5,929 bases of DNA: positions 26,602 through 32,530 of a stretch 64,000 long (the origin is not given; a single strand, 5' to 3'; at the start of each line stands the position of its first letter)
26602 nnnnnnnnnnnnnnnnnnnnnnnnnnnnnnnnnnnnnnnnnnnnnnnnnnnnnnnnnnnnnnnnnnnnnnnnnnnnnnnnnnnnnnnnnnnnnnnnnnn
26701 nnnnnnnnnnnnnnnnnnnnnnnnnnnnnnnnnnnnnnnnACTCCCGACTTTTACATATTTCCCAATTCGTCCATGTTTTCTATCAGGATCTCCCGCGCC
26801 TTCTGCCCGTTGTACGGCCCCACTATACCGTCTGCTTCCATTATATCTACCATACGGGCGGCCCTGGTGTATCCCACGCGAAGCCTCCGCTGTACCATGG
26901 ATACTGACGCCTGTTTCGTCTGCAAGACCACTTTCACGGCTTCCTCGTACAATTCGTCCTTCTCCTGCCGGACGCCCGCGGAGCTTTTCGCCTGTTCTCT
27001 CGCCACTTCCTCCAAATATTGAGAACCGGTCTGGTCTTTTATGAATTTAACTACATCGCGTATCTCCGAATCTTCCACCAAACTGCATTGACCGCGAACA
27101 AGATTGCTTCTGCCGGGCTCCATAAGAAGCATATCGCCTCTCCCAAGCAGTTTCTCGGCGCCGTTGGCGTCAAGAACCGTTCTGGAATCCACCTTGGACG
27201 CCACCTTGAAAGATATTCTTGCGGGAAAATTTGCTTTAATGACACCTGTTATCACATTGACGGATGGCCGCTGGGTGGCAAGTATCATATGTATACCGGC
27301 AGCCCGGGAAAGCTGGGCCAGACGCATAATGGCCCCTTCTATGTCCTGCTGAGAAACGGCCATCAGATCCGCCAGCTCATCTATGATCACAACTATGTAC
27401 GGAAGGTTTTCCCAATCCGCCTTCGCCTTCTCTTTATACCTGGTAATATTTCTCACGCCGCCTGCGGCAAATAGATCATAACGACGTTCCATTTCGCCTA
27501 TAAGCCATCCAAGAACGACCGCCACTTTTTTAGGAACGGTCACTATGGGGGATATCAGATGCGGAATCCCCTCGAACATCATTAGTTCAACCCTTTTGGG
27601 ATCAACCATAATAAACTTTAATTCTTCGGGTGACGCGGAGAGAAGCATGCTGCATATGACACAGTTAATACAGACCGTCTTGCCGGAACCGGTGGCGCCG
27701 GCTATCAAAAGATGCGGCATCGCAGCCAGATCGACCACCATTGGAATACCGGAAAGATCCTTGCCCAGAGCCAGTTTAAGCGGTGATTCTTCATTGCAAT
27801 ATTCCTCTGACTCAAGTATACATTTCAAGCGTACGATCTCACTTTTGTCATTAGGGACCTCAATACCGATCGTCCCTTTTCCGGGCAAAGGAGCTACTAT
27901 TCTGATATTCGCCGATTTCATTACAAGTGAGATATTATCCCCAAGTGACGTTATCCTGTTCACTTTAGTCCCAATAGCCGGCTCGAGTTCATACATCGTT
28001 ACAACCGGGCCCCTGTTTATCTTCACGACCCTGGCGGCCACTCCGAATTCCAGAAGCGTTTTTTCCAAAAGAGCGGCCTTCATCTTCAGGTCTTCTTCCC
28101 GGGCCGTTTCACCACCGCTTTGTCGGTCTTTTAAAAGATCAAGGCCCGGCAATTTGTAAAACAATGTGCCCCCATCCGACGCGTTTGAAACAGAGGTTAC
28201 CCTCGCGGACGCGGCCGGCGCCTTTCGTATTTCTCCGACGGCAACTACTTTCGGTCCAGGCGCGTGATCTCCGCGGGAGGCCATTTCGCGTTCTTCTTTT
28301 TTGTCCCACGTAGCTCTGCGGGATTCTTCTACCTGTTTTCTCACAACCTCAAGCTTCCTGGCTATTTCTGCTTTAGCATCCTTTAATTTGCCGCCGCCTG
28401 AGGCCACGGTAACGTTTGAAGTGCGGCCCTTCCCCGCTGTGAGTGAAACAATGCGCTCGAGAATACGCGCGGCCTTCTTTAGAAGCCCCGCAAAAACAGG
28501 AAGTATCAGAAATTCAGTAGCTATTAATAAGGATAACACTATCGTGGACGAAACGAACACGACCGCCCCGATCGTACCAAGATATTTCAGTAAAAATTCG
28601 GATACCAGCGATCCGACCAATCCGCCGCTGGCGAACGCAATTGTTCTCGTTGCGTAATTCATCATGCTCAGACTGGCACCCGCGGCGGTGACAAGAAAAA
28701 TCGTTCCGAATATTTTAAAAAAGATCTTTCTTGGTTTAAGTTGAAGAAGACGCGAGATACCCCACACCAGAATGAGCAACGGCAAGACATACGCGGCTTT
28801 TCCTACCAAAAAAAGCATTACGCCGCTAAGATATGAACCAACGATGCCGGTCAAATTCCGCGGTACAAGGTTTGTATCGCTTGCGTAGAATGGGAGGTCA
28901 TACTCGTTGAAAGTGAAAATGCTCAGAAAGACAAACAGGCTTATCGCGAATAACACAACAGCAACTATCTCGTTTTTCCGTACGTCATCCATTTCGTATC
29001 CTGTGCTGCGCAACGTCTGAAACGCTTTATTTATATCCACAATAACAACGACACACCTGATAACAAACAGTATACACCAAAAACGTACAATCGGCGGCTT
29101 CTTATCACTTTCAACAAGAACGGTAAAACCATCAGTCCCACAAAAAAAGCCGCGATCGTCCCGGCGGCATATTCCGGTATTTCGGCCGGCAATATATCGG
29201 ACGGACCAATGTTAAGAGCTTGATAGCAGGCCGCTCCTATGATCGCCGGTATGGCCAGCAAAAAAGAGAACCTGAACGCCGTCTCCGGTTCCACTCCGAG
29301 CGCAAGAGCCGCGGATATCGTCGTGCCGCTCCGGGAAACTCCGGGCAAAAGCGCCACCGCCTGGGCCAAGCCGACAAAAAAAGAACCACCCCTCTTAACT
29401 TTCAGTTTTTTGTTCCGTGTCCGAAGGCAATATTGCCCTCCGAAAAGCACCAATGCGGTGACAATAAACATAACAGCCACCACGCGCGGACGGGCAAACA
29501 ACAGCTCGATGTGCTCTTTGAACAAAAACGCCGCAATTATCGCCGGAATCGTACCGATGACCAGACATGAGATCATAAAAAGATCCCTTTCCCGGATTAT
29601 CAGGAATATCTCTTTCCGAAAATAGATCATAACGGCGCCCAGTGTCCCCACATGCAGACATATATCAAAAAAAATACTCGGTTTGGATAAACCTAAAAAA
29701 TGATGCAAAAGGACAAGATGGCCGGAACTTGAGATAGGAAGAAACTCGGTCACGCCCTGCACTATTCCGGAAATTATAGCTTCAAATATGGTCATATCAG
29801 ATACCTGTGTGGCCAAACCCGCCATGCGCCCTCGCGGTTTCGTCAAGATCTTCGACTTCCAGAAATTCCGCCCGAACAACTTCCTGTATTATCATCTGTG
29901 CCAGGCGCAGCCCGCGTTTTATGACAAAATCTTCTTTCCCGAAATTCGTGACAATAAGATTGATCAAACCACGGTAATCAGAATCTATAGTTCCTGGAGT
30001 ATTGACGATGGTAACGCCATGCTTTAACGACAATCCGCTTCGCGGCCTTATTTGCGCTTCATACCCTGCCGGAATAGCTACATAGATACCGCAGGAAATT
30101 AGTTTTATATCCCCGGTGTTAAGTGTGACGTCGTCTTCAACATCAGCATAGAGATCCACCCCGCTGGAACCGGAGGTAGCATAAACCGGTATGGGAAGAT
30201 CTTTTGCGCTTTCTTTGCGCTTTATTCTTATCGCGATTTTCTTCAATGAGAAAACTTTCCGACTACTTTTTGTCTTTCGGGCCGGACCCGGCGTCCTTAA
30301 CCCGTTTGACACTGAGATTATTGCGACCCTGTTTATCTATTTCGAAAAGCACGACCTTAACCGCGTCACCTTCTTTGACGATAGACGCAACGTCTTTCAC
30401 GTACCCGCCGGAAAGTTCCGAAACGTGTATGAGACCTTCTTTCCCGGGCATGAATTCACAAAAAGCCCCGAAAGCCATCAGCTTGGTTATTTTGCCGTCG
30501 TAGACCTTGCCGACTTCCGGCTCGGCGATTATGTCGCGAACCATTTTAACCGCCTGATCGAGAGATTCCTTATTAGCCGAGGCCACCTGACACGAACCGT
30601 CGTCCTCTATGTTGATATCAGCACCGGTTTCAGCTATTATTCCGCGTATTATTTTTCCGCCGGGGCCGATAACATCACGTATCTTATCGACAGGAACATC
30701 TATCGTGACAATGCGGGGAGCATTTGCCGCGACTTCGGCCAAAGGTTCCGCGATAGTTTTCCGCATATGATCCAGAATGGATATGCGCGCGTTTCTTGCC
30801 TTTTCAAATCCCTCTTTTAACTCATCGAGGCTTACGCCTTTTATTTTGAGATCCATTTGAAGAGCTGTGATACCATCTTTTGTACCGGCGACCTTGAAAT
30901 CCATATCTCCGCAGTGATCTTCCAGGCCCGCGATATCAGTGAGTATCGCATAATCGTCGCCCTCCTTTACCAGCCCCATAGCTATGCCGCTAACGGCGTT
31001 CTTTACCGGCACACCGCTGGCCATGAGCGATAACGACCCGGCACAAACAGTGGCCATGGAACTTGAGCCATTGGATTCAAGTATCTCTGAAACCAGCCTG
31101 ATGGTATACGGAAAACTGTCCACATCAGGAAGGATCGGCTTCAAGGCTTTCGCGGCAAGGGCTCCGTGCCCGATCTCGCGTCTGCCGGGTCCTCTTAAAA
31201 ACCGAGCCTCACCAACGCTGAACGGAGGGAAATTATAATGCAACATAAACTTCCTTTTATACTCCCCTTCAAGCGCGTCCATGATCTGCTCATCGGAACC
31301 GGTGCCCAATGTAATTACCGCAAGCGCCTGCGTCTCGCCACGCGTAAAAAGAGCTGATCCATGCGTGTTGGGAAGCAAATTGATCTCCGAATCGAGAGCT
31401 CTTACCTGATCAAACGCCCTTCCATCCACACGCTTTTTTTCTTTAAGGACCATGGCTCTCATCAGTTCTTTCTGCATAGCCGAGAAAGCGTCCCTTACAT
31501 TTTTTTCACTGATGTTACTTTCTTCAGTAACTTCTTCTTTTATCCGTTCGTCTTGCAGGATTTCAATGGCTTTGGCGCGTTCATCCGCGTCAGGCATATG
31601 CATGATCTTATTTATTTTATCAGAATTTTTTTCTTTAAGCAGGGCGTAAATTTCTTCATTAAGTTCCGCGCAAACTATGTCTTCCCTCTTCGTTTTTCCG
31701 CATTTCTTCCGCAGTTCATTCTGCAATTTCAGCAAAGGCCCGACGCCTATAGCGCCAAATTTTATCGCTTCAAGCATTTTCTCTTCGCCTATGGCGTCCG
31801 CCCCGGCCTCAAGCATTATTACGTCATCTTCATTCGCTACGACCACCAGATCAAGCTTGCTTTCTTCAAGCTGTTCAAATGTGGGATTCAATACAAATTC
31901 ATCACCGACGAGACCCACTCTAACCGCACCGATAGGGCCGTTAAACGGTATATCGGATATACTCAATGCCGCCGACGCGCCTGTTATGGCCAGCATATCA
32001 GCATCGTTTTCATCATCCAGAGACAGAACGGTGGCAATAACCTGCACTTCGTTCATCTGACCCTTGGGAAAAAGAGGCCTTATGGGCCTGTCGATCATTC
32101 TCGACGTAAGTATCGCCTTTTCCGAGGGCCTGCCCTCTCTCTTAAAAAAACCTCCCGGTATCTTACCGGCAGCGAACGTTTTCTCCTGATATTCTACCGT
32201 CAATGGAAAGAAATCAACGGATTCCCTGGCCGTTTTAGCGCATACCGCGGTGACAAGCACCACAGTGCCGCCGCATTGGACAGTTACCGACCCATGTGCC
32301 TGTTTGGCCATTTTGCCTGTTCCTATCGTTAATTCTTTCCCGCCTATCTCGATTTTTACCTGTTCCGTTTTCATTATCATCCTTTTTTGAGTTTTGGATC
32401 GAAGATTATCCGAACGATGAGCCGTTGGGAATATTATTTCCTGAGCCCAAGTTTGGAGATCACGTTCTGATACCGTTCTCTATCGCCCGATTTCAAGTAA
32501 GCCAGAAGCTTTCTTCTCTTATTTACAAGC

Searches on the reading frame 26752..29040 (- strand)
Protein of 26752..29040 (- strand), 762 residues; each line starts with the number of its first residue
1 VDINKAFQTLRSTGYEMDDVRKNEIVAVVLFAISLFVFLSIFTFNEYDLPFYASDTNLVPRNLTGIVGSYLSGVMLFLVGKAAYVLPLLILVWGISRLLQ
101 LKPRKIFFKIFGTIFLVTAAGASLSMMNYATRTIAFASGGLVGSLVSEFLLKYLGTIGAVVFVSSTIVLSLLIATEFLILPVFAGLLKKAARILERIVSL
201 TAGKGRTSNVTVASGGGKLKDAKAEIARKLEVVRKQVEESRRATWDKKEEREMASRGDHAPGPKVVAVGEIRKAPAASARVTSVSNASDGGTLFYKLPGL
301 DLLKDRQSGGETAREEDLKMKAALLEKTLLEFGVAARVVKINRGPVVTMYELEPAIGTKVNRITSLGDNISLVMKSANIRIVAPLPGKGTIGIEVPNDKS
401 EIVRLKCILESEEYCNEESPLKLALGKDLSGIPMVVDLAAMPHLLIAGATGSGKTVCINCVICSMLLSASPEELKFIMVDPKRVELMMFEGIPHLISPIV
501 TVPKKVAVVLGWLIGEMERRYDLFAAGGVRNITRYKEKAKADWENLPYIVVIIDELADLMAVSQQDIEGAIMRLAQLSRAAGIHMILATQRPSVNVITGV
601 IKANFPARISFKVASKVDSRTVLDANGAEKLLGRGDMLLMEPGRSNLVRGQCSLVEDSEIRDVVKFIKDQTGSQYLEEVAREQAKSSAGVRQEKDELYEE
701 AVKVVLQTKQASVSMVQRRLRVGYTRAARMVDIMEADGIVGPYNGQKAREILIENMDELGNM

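Call 37: search_protein_families(library=pfam, proteins=[window:26752-29040:-], max_evalue=0.001)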
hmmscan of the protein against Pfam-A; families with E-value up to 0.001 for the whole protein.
window:26752-29040:- (762 aa): 4 families
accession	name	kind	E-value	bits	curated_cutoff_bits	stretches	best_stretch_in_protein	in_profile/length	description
PF01580.24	FtsK_SpoIIIE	-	2.5e-62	210.6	24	1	405-594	2-221/221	FtsK/SpoIIIE family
PF17854.6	FtsK_alpha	-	3e-32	111.2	22.9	1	297-397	1-101/101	FtsK alpha domain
PF09397.16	FtsK_gamma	-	2.4e-28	98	30.6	1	693-753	2-62/63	Ftsk gamma domain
PF13491.11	FtsK_4TM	-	1.7e-24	86.9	23.1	1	21-183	3-167/171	4TM region of DNA translocase FtsK/SpoIIIE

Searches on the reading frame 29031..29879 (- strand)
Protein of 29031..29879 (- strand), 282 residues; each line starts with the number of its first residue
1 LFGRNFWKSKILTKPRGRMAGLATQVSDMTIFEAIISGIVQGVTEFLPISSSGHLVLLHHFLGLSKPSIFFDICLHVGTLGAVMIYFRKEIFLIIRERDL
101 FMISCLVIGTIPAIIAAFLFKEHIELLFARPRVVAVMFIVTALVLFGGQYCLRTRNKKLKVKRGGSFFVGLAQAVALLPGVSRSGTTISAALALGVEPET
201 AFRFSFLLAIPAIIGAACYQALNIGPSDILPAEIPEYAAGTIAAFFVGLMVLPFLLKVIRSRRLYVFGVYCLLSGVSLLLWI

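Call 67: search_protein_families(library=pfam, proteins=[window:29031-29879:-], max_evalue=0.00001)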
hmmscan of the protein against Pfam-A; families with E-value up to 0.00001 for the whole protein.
window:29031-29879:- (282 aa): 1 family
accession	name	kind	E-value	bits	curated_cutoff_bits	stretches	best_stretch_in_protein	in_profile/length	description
PF02673.24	BacA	-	1.3e-70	238.5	33.4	1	34-276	1-256/257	Bacitracin resistance protein BacA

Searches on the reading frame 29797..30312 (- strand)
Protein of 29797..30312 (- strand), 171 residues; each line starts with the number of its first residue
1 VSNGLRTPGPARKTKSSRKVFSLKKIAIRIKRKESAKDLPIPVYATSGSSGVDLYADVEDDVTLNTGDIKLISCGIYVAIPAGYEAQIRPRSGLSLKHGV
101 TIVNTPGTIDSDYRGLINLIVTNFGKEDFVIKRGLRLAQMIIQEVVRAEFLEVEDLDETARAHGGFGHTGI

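Call 67: search_protein_families(library=pfam, proteins=[window:29797-30312:-], max_evalue=0.00001)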
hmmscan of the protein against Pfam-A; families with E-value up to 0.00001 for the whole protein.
window:29797-30312:- (171 aa): 2 families
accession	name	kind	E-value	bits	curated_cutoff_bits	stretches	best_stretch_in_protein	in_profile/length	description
PF00692.24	dUTPase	-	2.6e-29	102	22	1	39-170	3-129/129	dUTPase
PF22769.1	DCD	-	1.1e-09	39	27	1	57-144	66-152/153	dCTP deaminase-like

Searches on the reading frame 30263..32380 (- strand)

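Call 67: search_protein_families(library=pfam, proteins=[window:30263-32380:-], max_evalue=0.00001)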
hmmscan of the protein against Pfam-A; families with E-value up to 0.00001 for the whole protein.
window:30263-32380:- (705 aa): 5 families
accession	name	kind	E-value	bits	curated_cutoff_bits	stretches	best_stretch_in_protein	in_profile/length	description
PF01138.27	RNase_PH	-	1.8e-58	197.1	25.5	2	15-145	3-130/130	3' exoribonuclease family, domain 1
PF03725.20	RNase_PH_C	-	4e-23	81.6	20.8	2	148-210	1-65/67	3' exoribonuclease family, domain 2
PF00575.29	S1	-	8.1e-13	49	22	1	620-691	1-73/74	S1 RNA binding domain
PF00013.35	KH_1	-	7.4e-11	42.1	21.5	1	558-615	2-65/66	KH domain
PF03726.19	PNPase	-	4.1e-10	40.4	24.6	1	247-321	5-80/81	Polyribonucleotide nucleotidyltransferase, RNA binding domain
